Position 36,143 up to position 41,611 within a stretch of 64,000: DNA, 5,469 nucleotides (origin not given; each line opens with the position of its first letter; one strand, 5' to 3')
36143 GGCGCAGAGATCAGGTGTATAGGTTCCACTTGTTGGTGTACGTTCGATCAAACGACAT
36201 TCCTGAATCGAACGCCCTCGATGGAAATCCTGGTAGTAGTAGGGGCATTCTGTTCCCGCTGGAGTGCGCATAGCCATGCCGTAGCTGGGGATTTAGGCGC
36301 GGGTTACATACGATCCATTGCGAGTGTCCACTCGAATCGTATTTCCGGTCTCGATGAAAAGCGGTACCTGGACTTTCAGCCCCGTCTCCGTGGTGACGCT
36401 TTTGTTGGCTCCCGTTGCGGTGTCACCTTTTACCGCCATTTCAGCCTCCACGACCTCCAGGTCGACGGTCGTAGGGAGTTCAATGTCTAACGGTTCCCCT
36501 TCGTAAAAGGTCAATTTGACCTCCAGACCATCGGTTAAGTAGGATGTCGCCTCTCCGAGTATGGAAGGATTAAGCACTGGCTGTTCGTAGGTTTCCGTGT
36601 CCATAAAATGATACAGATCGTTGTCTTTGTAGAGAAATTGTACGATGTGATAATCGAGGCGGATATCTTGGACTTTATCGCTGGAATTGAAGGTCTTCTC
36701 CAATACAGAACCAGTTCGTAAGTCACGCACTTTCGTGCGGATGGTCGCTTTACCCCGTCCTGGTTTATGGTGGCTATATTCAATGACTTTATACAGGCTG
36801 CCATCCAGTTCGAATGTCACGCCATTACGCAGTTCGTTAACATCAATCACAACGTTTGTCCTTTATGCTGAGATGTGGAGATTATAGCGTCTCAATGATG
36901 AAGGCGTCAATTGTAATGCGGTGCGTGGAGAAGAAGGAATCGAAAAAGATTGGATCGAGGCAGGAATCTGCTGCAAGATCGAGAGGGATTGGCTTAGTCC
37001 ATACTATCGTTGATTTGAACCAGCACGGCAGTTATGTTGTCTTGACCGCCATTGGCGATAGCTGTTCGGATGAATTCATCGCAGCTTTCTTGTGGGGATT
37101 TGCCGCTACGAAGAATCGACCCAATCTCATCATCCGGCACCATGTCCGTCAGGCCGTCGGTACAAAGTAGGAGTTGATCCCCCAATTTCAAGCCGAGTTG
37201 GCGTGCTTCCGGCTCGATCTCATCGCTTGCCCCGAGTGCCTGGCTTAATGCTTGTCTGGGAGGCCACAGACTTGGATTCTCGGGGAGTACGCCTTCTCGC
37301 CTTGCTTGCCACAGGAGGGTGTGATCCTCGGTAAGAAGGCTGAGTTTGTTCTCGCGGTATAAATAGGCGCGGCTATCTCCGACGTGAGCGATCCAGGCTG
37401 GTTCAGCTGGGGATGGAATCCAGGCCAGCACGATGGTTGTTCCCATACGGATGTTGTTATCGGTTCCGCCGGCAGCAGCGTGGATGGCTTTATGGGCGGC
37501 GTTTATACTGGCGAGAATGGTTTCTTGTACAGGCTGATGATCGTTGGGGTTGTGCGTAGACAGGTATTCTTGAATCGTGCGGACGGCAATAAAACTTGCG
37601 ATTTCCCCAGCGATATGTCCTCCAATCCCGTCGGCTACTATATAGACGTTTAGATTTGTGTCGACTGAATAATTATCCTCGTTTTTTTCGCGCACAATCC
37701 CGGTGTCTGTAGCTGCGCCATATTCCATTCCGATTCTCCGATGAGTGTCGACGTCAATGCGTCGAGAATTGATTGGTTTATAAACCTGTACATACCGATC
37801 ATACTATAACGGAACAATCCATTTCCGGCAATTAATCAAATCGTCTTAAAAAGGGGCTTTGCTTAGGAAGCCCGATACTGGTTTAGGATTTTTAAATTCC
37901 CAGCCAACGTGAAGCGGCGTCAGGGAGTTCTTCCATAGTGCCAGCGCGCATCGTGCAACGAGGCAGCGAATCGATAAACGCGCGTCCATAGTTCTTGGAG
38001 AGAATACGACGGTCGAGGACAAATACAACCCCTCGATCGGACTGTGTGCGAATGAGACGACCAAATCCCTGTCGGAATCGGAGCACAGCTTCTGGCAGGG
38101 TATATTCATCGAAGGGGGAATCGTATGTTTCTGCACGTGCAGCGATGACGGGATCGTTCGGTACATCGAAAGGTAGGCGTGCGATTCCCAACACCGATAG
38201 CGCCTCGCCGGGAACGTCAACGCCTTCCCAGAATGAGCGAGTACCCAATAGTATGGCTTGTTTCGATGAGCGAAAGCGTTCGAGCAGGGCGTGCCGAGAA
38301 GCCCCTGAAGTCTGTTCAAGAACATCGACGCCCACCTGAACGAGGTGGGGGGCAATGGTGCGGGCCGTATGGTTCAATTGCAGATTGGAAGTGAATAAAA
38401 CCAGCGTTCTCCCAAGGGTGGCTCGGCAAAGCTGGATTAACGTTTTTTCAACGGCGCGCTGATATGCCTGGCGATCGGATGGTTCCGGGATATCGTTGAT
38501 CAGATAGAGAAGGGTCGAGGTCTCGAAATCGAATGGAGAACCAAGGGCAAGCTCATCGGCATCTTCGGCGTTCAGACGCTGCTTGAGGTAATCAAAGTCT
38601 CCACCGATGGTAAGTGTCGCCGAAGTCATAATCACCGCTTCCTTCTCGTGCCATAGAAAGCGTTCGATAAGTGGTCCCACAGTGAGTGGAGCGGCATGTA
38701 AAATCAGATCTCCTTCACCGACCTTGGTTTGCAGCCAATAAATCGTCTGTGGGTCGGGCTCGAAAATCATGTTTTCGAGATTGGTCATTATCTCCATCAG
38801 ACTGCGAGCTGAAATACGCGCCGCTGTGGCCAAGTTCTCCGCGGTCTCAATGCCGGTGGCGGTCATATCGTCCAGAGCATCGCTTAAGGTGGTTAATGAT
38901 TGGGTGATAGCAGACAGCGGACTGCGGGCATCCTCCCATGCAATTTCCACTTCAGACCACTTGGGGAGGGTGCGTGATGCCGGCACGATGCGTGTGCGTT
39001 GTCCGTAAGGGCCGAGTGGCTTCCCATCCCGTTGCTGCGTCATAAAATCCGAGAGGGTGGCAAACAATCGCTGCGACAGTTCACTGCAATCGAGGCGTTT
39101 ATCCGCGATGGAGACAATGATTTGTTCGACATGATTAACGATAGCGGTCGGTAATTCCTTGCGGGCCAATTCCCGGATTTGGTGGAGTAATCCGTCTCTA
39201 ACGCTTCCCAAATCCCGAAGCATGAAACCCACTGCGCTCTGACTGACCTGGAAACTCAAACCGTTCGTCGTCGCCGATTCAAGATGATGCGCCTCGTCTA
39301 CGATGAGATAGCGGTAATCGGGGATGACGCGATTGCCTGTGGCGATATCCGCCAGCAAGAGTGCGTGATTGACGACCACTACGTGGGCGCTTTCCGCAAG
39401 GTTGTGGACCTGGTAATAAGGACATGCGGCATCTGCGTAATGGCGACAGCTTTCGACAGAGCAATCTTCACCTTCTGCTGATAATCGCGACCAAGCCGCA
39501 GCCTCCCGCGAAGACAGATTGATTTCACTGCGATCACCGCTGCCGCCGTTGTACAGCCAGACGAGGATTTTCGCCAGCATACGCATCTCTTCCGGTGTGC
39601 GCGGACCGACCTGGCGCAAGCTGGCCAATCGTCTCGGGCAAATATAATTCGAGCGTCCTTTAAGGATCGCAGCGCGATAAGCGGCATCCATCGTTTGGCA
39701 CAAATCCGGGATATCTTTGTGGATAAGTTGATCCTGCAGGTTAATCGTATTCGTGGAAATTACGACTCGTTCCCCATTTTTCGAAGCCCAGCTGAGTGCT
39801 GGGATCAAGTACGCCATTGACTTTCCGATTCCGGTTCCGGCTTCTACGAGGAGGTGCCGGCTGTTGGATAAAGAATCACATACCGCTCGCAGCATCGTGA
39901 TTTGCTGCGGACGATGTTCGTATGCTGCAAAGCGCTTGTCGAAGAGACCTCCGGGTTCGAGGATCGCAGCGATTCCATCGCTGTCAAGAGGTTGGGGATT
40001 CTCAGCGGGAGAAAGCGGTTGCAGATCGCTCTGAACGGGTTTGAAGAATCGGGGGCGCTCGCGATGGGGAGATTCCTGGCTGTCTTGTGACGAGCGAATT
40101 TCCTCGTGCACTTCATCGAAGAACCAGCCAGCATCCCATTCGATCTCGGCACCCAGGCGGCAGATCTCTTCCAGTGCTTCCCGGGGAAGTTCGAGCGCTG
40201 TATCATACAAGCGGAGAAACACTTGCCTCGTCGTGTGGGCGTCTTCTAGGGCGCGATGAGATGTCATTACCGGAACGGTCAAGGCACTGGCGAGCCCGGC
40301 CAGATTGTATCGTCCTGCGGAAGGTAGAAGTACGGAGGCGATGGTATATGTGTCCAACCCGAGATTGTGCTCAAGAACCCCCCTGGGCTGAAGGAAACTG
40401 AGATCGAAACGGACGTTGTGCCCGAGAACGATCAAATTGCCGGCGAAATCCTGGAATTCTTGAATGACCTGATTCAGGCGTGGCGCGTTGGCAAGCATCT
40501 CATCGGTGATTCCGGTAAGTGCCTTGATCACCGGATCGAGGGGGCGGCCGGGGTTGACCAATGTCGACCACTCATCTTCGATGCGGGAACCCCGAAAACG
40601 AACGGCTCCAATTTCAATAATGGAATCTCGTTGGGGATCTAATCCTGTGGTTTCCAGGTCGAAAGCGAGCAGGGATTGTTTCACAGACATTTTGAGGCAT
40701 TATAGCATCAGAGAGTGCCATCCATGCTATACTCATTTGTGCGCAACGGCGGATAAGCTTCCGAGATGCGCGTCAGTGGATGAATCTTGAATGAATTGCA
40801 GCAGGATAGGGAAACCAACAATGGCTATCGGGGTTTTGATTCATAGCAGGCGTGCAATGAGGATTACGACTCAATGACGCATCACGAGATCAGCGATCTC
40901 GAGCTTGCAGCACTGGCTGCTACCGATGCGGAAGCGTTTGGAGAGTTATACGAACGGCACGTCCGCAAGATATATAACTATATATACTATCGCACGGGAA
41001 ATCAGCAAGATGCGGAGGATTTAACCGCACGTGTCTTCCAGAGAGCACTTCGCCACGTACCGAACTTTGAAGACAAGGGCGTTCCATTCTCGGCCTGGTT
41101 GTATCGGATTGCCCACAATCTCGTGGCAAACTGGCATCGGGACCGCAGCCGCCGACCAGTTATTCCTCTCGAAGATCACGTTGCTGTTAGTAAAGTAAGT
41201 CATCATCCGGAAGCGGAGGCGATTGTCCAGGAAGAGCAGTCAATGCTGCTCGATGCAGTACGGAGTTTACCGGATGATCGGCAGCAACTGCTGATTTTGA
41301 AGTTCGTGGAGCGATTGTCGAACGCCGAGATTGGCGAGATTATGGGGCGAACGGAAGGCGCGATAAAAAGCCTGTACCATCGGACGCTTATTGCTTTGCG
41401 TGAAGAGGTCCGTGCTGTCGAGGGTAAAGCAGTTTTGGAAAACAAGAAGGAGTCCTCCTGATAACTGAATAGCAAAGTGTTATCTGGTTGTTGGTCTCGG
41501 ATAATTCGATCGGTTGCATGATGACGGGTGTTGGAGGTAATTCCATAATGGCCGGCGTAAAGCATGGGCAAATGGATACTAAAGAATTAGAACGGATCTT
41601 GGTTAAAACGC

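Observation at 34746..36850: EF-P with Arg at the modification site, in a tight apparent operon with an 8-Cys protein and a HAD::DinB fusion: candidate uncharacterised EF-P maturation module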

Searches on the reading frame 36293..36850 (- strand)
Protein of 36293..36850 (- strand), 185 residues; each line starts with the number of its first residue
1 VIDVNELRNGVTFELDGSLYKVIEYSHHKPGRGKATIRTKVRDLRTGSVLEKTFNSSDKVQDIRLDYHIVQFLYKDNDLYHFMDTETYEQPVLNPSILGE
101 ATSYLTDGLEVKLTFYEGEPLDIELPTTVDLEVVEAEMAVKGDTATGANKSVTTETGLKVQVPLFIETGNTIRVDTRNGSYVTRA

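Call 4: search_protein_families(library=pfam, proteins=[window:36293-36850:-], max_evalue=0.01)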
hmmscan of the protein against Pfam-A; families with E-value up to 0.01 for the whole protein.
window:36293-36850:- (185 aa): 3 families
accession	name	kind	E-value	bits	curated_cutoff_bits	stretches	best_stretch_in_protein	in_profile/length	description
PF08207.18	EFP_N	-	7.9e-25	87.1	23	1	4-60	2-58/58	Elongation factor P (EF-P) KOW-like domain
PF09285.17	Elong-fact-P_C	-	2.8e-24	85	25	1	129-184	1-56/56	Elongation factor P, C-terminal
PF01132.26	EFP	-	1.3e-20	73.5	27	1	70-121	3-54/54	Elongation factor P (EF-P) OB domain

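Call 5: search_protein_families(library=ncbifam, proteins=[window:36293-36850:-], max_evalue=0.01)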
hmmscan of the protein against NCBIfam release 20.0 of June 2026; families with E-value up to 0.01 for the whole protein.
window:36293-36850:- (185 aa): 8 families
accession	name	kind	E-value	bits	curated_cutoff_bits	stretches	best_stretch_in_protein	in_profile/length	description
NF001810.0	PRK00529.1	subfamily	3e-72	242.2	161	1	1-185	2-186/187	elongation factor P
TIGR00038.1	efp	equivalog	2.2e-71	239.4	185.8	1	3-185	2-184/184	elongation factor P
NF011175.0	PRK14578.1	equivalog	6.8e-42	143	301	1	1-185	1-187/187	elongation factor P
NF003392.1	PRK04542.1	equivalog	2.8e-36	125.2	216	1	5-185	4-187/187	elongation factor P-like protein EfpL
TIGR02178.1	yeiP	equivalog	2.3e-34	119.2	264.05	1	5-185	3-186/186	elongation factor P-like protein YeiP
NF009090.0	PRK12426.1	equivalog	2.1e-33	115.5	226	1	1-184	1-184/185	elongation factor P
NF003076.0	PRK03999.1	equivalog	2.3e-06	27.3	138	1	3-114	7-117/129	translation initiation factor IF-5A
TIGR00037.1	eIF_5A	equivalog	0.002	17.9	75.45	1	2-112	7-116/130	translation initiation factor IF-5A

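Call 30: search_solved_structures(query=window:36293-36850:-, max_evalue=1e-10, show_alignments=3)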
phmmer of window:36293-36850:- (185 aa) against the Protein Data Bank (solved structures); distinct sequences matched with E-value up to 1e-10: 12.
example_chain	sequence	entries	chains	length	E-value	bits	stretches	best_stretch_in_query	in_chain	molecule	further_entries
6rk3_A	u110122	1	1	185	1.7e-54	187.6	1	1-184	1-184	Elongation factor P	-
6rji_A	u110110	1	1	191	2e-54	187.4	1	1-184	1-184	Elongation factor P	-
1yby_A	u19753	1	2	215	1.4e-53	184.7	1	1-184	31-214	Translation elongation factor P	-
6s8z_A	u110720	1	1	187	1.4e-48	168.4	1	5-184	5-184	Elongation factor P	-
1ueb_A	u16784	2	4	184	7.9e-46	159.4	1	1-185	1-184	elongation factor P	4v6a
3tre_A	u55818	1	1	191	9.6e-41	142.9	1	4-185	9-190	Elongation factor P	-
6enj_w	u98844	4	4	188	4e-39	137.6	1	5-184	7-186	Elongation factor P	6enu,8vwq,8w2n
3a5z_B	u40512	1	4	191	4.3e-39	137.5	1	5-184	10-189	Elongation factor P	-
5j3b_A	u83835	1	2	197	1.3e-38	135.9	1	4-185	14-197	Elongation factor P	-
3oyy_A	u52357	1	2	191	6.1e-26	94.7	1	4-184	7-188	Elongation factor P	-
6j7m_M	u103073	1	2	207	8.1e-26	94.3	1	4-184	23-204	Elongation factor P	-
8s8u_A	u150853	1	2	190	1.3e-25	93.6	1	4-185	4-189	Elongation factor P-like protein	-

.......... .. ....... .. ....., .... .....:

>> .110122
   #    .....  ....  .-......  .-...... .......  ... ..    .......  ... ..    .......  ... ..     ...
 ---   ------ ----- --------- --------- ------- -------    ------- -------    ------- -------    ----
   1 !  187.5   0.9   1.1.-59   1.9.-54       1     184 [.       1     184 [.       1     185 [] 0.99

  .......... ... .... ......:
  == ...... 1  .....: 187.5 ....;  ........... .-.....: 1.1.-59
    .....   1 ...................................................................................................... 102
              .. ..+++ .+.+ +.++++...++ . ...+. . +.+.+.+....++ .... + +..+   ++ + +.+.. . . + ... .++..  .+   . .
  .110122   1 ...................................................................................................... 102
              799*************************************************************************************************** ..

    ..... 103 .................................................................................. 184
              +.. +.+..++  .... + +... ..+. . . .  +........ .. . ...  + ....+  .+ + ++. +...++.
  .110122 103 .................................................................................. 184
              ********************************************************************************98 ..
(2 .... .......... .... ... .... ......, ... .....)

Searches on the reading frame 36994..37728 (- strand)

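Call 4: search_protein_families(library=pfam, proteins=[window:36994-37728:-], max_evalue=0.01)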
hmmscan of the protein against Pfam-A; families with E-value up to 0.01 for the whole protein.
window:36994-37728:- (244 aa): 3 families
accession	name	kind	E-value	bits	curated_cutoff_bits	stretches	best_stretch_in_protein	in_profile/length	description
PF13672.11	PP2C_2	-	4.9e-16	59.3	24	1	14-211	10-183/209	Protein phosphatase 2C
PF00481.26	PP2C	-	1.1e-15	58.5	20.3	2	13-137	22-141/255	Protein phosphatase 2C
PF07228.17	SpoIIE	-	5.2e-11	43.3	25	1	30-239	8-191/192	Stage II sporulation protein E (SpoIIE)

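Call 5: search_protein_families(library=ncbifam, proteins=[window:36994-37728:-], max_evalue=0.01)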
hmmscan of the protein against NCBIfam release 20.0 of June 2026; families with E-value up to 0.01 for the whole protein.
window:36994-37728:- (244 aa): 2 families
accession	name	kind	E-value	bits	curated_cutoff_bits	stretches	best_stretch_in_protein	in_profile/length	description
NF033484.1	Stp1_PP2C_phos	equivalog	1.4e-62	211.3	230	1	7-238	2-232/232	Stp1/IreP family PP2C-type Ser/Thr phosphatase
NF011149.0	PRK14559.1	equivalog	4.3e-39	134.8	374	1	5-239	376-631/642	serine/threonine phosphatase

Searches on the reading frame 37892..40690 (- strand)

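Call 58: search_protein_families(library=pfam, proteins=[window:37892-40690:-], max_evalue=0.00001)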
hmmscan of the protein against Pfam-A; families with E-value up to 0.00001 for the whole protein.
window:37892-40690:- (932 aa): 5 families
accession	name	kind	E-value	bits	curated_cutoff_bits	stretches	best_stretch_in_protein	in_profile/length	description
PF13307.12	Helicase_C_2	-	5e-42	144.3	25.3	1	752-911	2-169/170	Helicase C-terminal domain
PF00929.31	RNase_T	-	1.5e-29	104.1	24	1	9-158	2-164/164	Exonuclease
PF00270.35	DEAD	-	1e-12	48.5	26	1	269-335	6-73/167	DEAD/DEAH box helicase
PF04851.21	ResIII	-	9e-08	32.6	22.5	0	258-325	3-71/164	Type III restriction enzyme, res subunit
PF06733.21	DEAD_2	-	2.3e-07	31.1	21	1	421-486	104-171/172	DEAD_2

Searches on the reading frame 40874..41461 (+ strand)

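Call 58: search_protein_families(library=pfam, proteins=[window:40874-41461:+], max_evalue=0.00001)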
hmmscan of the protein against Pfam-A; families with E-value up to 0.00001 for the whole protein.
window:40874-41461:+ (195 aa): 3 families
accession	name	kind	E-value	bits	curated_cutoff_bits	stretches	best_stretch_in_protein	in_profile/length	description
PF04542.20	Sigma70_r2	-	8.9e-20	70.7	24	1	25-94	1-71/71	Sigma-70 region 2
PF08281.18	Sigma70_r4_2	-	2.8e-12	46.5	25.7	1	124-174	3-53/54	Sigma-70, region 4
PF04545.22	Sigma70_r4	-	3.9e-09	36.3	24.1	1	130-177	3-50/50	Sigma-70, region 4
